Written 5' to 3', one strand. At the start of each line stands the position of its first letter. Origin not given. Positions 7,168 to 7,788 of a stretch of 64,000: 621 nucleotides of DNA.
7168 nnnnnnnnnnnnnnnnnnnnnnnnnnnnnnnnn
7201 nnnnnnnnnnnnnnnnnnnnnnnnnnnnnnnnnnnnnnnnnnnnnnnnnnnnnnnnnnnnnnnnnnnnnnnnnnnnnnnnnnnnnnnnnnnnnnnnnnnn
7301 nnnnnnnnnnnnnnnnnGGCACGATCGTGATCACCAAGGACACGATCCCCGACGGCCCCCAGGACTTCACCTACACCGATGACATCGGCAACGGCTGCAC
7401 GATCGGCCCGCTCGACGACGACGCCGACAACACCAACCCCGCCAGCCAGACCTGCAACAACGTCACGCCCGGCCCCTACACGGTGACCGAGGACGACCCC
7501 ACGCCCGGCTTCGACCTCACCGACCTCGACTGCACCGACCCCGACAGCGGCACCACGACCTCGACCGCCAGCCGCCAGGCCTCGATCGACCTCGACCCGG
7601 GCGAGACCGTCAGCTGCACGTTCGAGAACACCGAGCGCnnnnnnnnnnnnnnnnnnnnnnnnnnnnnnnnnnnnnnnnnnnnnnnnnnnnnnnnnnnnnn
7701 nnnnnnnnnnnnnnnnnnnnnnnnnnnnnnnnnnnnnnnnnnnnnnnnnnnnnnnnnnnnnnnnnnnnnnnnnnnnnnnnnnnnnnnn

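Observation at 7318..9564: Seven nucleotide-identical 321-bp in-frame tandem repeats inside giant gene 1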

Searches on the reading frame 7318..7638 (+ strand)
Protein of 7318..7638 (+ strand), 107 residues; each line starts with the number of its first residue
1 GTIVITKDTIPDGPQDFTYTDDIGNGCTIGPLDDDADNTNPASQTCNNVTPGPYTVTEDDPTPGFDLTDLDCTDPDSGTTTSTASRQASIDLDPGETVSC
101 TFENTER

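Call 7: search_protein_families(library=pfam, proteins=[window:7318-7638:+], max_evalue=0.01)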
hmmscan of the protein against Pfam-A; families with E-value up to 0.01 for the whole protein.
window:7318-7638:+ (107 aa): 3 families
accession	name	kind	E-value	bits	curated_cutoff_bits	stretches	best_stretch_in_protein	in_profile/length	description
PF24514.1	SpaA_4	-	4e-15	57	27.3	1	3-105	1-106/107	Prealbumin-like fold domain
PF19403.5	SpaA_2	-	6.8e-07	30.2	25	1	14-101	23-95/96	Prealbumin-like fold domain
PF20674.3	SpaA_3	-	0.0041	17.6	24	1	68-105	79-120/121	Prealbumin-like fold domain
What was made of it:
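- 7318..9564 (+): Seven nucleotide-identical 321-nt units, each encoding one 107-aa SpaA_4 (CnaB-type) domain. Perfect periodicity spans 7317-9579. Call 7: PF24514 at 57 bits per unit, cut-off 27.3, 8 stretches in the protein.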

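Call 8: search_protein_families(library=ncbifam, proteins=[window:7318-7638:+], max_evalue=0.01)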
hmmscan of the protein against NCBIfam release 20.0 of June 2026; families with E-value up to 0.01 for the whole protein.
window:7318-7638:+ (107 aa): 0 families

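Call 31: find_homologous_proteins(query=window:7318-7638:+, max_evalue=0.001)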
Query seq(107 aa) (107 aa): 1 proteins with E <= 0.001 among 4 candidates.
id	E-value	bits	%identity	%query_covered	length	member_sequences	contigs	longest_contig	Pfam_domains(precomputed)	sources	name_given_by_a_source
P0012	1.5e-44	169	63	96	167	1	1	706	PF24514.2,PF19403.6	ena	-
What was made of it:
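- Tried and rejected: Unit alone in the word-indexed database: one 167-aa fragment at 63% identity (call 31).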

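Call 39: predict_structure(alignment_id=A3)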
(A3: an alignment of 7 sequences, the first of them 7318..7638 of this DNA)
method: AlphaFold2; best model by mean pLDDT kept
length: 107 residues; sequences in the alignment: 7
mean_pLDDT: 76.9   pTM: 0.69
mean pLDDT of the five models: 76.9, 65.5, 58.4, 43.1, 40.9
residues with pLDDT >= 90: 0; 70-90: 89; 50-70: 17; < 50: 1
segments of 3 or more residues with pLDDT < 50: none
pLDDT, mean of each block of 10 residues (from residue 1): 85 73 70 75 86 77 78 67 68 85 84
secondary structure, 60 per line:
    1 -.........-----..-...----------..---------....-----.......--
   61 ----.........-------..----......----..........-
elements in order: E2-10 E19-21 E43-46 E52-58 E65-73 E87-92 E97-106
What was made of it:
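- On Periscope protein class: Only a single domain was modelled (call 39).
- On Pfam SpaA_4 (PF24514), CnaB-type isopeptide domain: The AF2 model has 7 strands, pLDDT 76.9 (call 39).
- The AF2 model is all-beta, pLDDT 77 (call 39).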

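Call 44: fold_search(model_id=the predicted structure, library=pdb)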
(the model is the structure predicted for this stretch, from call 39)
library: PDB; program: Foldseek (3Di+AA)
matches with E <= 10: 196; with E <= 0.001: 0
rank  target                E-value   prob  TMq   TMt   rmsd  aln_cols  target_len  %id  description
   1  8bdw_A                5.2e-03  1.00  0.54  0.59   5.2       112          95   14  Crystal structure of CnaB2 domain from Lactobacillus plantarum (released 2023-02-22)
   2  8bdw_H                5.5e-03  1.00  0.57  0.62   4.6       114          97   14  Crystal structure of CnaB2 domain from Lactobacillus plantarum (released 2023-02-22)
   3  3phs                  8.2e-03  1.00  0.55  0.28   5.3       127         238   12  Crystal Structure of GBS52, the minor pilin in gram-positive pathogen Streptococcus agalactiae (released 2010-11-17)
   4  5u6f                  9.1e-03  1.00  0.65  0.27   4.4       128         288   16  Bacterial adhesin from Mobiluncus mulieris containing intramolecular disulfide, isopeptide, and ester bond cross-links ( (released 2018-06-13)
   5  6fwv_A                9.1e-03  1.00  0.50  0.13   4.7       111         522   15  The Bacillus anthracis TIE protein (released 2018-08-08)
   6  6fwv_B                1.1e-02  1.00  0.50  0.13   4.7       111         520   15  The Bacillus anthracis TIE protein (released 2018-08-08)
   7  5u5o                  1.4e-02  1.00  0.62  0.27   4.2       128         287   16  Bacterial adhesin from Mobiluncus mulieris containing intramolecular disulfide, isopeptide, and ester bond cross-links ( (released 2018-06-13)
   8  3irp                  1.9e-02  1.00  0.59  0.18   6.2       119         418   15  Crystal structure of functional region of UafA from Staphylococcus saprophyticus at 1.50 angstrom resolution (released 2010-09-08)
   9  3irz                  2.1e-02  1.00  0.58  0.19   5.1       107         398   14  Crystal structure of functional region of UafA from Staphylococcus saprophyticus in P212121 form (released 2010-09-08)
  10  3rkp_A                3.0e-02  0.97  0.49  0.18   9.1       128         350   17  Crystal structure of BcpA*(D312A), the major pilin subunit of Bacillus cereus (released 2012-05-30)
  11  3kpt_A                3.4e-02  0.97  0.50  0.18   9.4       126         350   15  Crystal structure of BcpA, the major pilin subunit of Bacillus cereus (released 2009-11-24)
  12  6m48_A                3.5e-02  0.92  0.45  0.09   9.0       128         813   16  Crystal structure of pilus adhesin, SpaC from Lactobacillus rhamnosus GG - P21212 form (released 2020-07-29)
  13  8wgg                  4.0e-02  0.85  0.42  0.14  10.8       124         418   12  Crystal structure of basal pilin PilB from Streptococcus sanguinis (released 2025-03-26)
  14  3is0                  4.2e-02  0.99  0.53  0.17   5.3       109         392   12  Crystal structure of functional region of UafA from Staphylococcus saprophyticus in the presence of cholesterol (released 2010-09-08)
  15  6m7c                  4.2e-02  0.89  0.44  0.22   8.9       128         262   17  Crystal structure of C-terminal fragment of pilus adhesin SpaC from Lactobacillus rhamnosus GG (released 2020-07-29)
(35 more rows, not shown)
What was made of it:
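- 7318..9564 (+): Calls 39 and 44: fold.
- On Pfam SpaA_4 (PF24514), CnaB-type isopeptide domain: E-values are weak, at 5e-3 or higher (call 44).
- Its best PDB matches are the CnaB2 domain, Gram-positive pilins and an isopeptide-bonded Mobiluncus adhesin (call 44).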

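Call 54: search_protein_representatives(alignment_id=A3)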
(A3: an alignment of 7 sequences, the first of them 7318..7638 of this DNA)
Query: 7 sequences, 106 profile positions. Proteins with E-value up to 0.001 (for the whole library): 8226; up to 1e-10: 4605; up to 1e-30: 1459. The best 150 are listed.
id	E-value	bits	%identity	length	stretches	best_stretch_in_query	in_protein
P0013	0.0e+00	1219.8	-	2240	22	1-105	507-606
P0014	6.7e-286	942.8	-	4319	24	1-104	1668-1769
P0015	2.9e-278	918.3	-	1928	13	1-105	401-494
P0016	5.9e-254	840.1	-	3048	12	1-105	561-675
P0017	6.1e-254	840.1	-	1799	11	1-106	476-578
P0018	7.5e-254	839.8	-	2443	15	2-104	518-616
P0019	7.0e-250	827.0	-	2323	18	3-103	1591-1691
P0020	2.2e-226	751.5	-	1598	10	1-106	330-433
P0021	3.7e-225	747.6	-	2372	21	1-104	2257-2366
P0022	4.9e-220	731.1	-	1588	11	1-104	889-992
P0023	1.5e-214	713.4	-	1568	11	1-106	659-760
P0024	2.4e-213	709.6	-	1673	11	1-105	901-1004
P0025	1.6e-212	707.0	-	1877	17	5-102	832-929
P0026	3.3e-212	705.9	-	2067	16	1-106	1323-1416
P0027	5.0e-210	698.9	-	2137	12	1-105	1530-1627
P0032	2.1e-181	606.9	-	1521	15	1-106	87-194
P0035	1.0e-176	591.9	-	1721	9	1-105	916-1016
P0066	2.1e-133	452.6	-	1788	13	1-104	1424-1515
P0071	8.0e-130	441.1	-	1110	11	1-106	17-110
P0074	7.1e-128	434.8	-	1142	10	1-105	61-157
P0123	6.6e-110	377.0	-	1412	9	1-104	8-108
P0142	8.8e-106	363.8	-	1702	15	1-104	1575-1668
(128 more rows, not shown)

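Call 57: list_cluster_members(proteins=[P0013, P0032, P0035, P0017, P0142, P0066, P0123, P0071, P0074, P0016])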
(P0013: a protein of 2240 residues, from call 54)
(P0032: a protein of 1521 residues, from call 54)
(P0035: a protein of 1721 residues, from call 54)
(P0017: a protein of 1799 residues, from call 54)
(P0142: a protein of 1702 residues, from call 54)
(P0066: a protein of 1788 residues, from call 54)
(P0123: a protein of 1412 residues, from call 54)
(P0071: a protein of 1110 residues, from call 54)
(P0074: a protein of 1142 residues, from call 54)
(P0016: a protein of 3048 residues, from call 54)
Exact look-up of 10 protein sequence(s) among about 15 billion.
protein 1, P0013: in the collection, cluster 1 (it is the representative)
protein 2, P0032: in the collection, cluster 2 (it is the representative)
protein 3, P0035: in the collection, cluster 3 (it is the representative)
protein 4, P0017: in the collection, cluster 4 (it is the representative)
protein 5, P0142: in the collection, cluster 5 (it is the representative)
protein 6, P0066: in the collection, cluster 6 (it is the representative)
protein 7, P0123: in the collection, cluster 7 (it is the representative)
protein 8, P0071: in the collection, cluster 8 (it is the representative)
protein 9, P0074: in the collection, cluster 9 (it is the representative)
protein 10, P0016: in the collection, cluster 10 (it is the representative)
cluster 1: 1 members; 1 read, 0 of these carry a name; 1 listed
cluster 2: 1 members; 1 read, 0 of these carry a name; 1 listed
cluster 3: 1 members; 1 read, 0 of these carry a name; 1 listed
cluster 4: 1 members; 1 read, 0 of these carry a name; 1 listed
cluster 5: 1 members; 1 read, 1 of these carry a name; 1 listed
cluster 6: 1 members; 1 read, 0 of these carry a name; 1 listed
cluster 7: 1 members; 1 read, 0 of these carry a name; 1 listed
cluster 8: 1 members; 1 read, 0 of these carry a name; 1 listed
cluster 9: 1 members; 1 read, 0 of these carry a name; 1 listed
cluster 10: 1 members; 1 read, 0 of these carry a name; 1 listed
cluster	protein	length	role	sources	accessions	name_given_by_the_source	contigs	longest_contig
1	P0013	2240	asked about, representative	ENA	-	-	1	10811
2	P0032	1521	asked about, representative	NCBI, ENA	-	-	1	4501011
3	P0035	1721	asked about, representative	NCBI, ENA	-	-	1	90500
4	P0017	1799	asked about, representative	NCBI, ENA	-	-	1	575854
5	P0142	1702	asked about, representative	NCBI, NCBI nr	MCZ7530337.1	MAG: hypothetical protein M5U31_08305 [Acidimicrobiia bacterium] | hypothetical protein [Acidimicrobiia bacterium]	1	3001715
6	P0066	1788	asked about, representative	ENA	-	-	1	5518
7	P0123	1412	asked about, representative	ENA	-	-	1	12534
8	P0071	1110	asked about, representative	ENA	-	-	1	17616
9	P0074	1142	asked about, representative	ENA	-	-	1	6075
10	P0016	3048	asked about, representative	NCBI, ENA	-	-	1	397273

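Call 61: search_protein_families(library=pfam, proteins=[P0013, P0032, P0035, P0017, P0142], max_evalue=0.00001)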
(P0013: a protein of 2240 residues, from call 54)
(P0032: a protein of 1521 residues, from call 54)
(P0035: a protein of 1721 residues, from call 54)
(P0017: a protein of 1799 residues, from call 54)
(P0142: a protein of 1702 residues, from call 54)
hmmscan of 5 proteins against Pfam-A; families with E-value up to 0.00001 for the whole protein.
P0013 (2240 aa): 1 family
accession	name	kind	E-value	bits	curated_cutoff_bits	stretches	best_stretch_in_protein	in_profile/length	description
PF24514.1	SpaA_4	-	5.7e-154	503.5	27.3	21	640-706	30-105/107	Prealbumin-like fold domain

P0032 (1521 aa): 8 families
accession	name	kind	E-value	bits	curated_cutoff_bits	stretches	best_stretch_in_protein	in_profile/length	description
PF24514.1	SpaA_4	-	9.7e-121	396.6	27.3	15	89-193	1-107/107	Prealbumin-like fold domain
PF19403.5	SpaA_2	-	1.5e-82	272.8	25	0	381-464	5-95/96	Prealbumin-like fold domain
PF14326.11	DUF4384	-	9.7e-27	93.3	27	0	1445-1474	2-30/81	Domain of unknown function (DUF4384)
PF14310.12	Fn3-like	-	8.1e-24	84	25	0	453-478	27-52/71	Fibronectin type III-like domain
PF20674.3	SpaA_3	-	1.5e-17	64.2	24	0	104-193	34-121/121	Prealbumin-like fold domain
PF10844.13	DUF2577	-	1.4e-09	38.5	22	0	430-477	69-96/96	Protein of unknown function (DUF2577)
PF17802.7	SpaA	-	7.8e-09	36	23.1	0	129-153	44-68/91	Prealbumin-like fold domain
PF07469.18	DUF1518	-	9.1e-06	26.4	25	0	388-426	9-43/58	Nuclear receptor coactivator, DUF1518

P0035 (1721 aa): 4 families
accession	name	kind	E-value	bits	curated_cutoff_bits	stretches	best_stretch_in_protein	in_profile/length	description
PF24514.1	SpaA_4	-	1.1e-110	364.3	27.3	9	918-1016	1-107/107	Prealbumin-like fold domain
PF19403.5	SpaA_2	-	1.6e-36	125.2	25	0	929-1011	23-95/96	Prealbumin-like fold domain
PF20674.3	SpaA_3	-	3.4e-10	40.4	24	0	990-1016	91-121/121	Prealbumin-like fold domain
PF15780.11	ASH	-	7.2e-06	26.5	27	0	980-1021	40-83/98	Abnormal spindle-like microcephaly-assoc'd, ASPM-SPD-2-Hydin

P0017 (1799 aa): 15 families
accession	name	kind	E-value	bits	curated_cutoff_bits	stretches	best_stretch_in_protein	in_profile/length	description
PF24514.1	SpaA_4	-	3e-94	311.5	27.3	10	478-577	1-107/107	Prealbumin-like fold domain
PF07495.19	Y_Y_Y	-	1.2e-22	80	26.6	0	818-836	24-42/65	Y_Y_Y domain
PF04442.19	CtaG_Cox11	-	3.2e-19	69.9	25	0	539-589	36-86/148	Cytochrome c oxidase assembly protein CtaG/Cox11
PF23623.1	GBD_IRG7_N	-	1.7e-18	67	27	0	818-838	58-78/95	IRG7 N-terminal galactose binding domain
PF19403.5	SpaA_2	-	7.9e-17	62.1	25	0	510-555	43-87/96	Prealbumin-like fold domain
PF17210.9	SdrD_B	-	1.2e-14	54.9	29.7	0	516-567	51-103/112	SdrD B-like domain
PF17802.7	SpaA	-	1.2e-13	51.5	23.1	0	823-840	43-60/91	Prealbumin-like fold domain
PF22508.2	InlJ_IG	-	1.3e-12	48.1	26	0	545-579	35-71/81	Internalin J, Immunoglobulin-like domain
PF22815.2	CatAgl_D1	-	1.2e-09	38.8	27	0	982-1023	48-88/159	Alpha-1,3-glucanase catalytic domain D1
PF06280.18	fn3_5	-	1.5e-09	39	27.6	0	550-583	55-86/112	Fn3-like domain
PF19407.5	DUF5979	-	6.9e-09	36.7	25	0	507-576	46-102/104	Domain of unknown function (DUF5979)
PF01839.29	FG-GAP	-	5e-08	33.1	22.1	0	1597-1620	2-25/37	FG-GAP repeat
PF14886.12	FAM183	-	4.9e-07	30.9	28.9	0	525-540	70-85/107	FAM183A and FAM183B related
PF13517.12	FG-GAP_3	-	8.3e-07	30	26.9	0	1553-1614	1-60/61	FG-GAP-like repeat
PF08035.16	Op_neuropeptide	-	4.2e-06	27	23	0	478-490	17-29/30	Opioids neuropeptide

P0142 (1702 aa): 7 families
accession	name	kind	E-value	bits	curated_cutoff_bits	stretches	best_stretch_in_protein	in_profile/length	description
PF24514.1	SpaA_4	-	7.2e-155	506.4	27.3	14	355-451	1-107/107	Prealbumin-like fold domain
PF17802.7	SpaA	-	1.4e-22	80.1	23.1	0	253-309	11-62/91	Prealbumin-like fold domain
PF06280.18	fn3_5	-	1.5e-18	67.9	27.6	0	530-559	57-86/112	Fn3-like domain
PF11133.13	Phage_head_fibr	-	1.8e-14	54.3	24.6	0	1493-1534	23-64/277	Head fiber protein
PF20674.3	SpaA_3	-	5.7e-12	46.2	24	0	158-243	36-121/121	Prealbumin-like fold domain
PF07495.19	Y_Y_Y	-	2.5e-11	43.7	26.6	0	286-303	28-42/65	Y_Y_Y domain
PF17357.7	FIT1_2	-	9.7e-11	42.2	26.1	0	529-567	46-83/86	Facilitor Of iron transport 1 and 2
